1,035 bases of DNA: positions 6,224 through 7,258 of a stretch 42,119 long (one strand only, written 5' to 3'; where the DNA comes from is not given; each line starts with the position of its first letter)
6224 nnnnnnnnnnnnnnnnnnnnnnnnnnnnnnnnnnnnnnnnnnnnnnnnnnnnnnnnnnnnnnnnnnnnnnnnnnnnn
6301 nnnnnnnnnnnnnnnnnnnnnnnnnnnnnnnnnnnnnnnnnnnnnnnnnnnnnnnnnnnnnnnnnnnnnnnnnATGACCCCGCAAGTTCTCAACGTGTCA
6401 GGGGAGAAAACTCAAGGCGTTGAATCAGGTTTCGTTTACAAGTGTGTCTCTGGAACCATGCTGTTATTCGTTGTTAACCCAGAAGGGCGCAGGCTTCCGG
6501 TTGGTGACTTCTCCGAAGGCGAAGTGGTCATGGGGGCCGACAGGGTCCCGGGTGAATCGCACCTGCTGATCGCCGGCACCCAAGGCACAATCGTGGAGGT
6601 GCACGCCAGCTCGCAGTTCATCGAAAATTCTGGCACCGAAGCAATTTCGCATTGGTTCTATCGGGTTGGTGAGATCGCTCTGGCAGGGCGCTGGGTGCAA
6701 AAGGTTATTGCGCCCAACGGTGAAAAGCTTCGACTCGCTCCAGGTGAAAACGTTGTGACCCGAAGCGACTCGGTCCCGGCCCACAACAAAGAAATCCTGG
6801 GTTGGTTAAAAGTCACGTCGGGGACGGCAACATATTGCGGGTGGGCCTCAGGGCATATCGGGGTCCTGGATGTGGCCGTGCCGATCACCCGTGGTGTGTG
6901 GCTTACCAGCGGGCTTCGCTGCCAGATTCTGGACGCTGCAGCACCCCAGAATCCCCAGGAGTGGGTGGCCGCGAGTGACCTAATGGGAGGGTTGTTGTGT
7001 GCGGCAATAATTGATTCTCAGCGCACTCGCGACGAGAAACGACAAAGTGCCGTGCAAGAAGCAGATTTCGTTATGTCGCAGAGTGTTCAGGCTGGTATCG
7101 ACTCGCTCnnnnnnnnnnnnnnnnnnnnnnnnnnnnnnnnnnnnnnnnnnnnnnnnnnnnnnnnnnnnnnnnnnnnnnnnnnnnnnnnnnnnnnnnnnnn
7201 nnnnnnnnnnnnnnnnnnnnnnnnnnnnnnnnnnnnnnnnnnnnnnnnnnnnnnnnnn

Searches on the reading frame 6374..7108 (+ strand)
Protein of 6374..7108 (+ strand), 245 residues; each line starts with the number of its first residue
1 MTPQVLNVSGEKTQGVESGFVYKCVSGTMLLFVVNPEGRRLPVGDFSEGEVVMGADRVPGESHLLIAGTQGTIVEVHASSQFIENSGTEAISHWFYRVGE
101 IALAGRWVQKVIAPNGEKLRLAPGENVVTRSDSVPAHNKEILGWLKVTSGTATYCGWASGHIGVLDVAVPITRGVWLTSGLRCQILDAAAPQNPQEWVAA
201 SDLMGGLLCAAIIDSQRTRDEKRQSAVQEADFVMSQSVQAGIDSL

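Call 93: search_protein_families(library=pfam, proteins=[window:6374-7108:+], max_evalue=1)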
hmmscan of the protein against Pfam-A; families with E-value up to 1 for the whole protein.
window:6374-7108:+ (245 aa): 1 family
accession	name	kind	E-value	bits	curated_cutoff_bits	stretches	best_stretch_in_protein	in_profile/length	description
PF16277.11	DUF4926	-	0.028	14.3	29.1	1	63-82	14-33/57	Domain of unknown function (DUF4926)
